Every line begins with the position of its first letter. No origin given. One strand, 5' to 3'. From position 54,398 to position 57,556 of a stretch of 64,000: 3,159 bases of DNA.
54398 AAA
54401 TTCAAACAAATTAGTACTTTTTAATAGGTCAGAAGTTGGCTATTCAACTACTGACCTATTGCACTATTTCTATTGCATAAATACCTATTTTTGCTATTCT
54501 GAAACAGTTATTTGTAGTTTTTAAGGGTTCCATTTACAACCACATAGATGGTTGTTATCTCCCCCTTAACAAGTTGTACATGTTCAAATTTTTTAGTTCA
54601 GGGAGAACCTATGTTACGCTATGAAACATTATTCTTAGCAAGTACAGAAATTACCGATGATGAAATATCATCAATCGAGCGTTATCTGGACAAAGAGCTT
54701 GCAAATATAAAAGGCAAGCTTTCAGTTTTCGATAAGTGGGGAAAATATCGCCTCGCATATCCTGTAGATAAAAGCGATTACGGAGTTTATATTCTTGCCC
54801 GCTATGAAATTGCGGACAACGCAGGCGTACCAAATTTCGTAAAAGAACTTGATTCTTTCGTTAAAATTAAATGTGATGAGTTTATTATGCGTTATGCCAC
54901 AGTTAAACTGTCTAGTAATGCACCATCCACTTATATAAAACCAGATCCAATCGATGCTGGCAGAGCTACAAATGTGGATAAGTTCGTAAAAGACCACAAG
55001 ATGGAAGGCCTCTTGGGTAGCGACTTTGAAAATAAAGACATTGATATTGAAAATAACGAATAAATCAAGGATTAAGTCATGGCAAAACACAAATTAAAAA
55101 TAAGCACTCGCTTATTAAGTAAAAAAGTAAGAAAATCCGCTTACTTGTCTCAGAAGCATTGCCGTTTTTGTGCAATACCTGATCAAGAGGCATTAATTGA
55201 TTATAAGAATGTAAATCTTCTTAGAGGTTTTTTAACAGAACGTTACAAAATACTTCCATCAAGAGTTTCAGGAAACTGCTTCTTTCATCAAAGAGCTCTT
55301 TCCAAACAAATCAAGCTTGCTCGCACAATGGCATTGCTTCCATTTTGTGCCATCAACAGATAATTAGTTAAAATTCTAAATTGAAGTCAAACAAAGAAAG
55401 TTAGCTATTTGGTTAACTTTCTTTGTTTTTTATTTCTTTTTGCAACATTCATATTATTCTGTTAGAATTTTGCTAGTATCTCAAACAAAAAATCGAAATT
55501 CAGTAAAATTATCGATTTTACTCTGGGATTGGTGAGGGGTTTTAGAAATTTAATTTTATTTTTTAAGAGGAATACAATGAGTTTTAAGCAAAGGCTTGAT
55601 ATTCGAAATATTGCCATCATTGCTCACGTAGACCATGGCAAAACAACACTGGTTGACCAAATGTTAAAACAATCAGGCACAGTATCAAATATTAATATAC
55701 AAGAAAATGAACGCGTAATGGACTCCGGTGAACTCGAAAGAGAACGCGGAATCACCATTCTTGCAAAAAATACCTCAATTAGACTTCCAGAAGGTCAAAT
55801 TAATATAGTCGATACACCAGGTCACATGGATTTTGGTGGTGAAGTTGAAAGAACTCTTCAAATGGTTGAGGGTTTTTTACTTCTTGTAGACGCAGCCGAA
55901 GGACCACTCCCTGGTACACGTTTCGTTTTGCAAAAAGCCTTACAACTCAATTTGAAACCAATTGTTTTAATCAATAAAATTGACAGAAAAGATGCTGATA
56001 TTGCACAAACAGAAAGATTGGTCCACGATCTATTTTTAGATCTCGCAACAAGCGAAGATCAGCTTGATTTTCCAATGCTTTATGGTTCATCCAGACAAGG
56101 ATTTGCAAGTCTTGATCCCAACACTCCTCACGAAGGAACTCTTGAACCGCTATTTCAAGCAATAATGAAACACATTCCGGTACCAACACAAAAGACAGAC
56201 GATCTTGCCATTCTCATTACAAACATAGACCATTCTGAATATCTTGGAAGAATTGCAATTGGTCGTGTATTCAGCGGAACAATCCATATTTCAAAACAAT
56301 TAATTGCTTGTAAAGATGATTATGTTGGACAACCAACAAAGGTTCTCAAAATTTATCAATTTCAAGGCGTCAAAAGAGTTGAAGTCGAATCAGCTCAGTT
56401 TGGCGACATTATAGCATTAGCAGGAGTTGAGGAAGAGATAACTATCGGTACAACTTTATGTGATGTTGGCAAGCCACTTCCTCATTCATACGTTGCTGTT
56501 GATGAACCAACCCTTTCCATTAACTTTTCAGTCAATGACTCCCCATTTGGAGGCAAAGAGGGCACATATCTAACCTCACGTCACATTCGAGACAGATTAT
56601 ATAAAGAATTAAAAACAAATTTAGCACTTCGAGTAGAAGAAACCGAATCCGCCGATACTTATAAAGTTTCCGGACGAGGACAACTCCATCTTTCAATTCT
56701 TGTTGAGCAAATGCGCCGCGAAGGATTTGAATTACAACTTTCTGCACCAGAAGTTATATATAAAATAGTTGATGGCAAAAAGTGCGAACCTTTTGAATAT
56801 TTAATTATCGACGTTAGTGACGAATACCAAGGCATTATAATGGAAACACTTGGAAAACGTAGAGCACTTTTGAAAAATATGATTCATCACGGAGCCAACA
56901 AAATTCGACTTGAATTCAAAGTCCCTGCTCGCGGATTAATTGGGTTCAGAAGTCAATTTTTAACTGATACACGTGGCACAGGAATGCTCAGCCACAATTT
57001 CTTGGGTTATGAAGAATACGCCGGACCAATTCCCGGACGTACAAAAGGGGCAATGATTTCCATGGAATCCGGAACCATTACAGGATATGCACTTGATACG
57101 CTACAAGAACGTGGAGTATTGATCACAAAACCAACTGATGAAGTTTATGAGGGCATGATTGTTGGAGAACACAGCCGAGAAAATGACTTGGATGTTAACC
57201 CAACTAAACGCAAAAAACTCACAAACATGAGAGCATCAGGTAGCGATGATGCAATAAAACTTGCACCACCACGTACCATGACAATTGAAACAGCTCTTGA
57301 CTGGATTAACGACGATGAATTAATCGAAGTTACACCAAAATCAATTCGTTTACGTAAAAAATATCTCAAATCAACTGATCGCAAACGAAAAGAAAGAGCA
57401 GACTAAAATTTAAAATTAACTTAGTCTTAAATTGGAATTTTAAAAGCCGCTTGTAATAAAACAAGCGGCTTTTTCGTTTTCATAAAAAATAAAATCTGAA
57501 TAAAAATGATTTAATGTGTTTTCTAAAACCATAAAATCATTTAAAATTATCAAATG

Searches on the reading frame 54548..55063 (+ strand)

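Call 83: search_protein_families(library=pfam, proteins=[window:54548-55063:+], max_evalue=0.00001)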
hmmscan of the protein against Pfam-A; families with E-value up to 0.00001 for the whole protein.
window:54548-55063:+ (171 aa): 1 family
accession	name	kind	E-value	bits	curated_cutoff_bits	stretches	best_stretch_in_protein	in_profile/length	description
PF01250.22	Ribosomal_S6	-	3e-13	50.2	27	1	24-120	1-90/90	Ribosomal protein S6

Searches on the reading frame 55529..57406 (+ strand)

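Call 42: search_protein_families(library=pfam, proteins=[window:55529-57406:+], max_evalue=0.001)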
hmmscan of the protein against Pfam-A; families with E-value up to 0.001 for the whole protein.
window:55529-57406:+ (625 aa): 6 families
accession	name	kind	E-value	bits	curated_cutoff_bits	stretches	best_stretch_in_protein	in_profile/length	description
PF00009.33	GTP_EFTU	-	2.8e-52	177.5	26.5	1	24-217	2-187/188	Elongation factor Tu GTP binding domain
PF21018.2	BipA_C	-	4.2e-48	162.1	23.8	1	506-614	1-109/110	TypA/BipA C-terminal domain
PF00679.30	EFG_C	-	3.2e-20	72.4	27.9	1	418-501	2-85/89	Elongation factor G C-terminus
PF03144.31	GTP_EFTU_D2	-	6.6e-11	42.9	30.3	1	240-311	1-73/73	Elongation factor Tu domain 2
PF22042.2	EF-G_D2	-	7.2e-09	36.1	27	1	231-312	7-83/84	Elongation factor G domain 2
PF01926.29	MMR_HSR1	-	0.00014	22.4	21.9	1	28-150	2-113/113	50S ribosome-binding GTPase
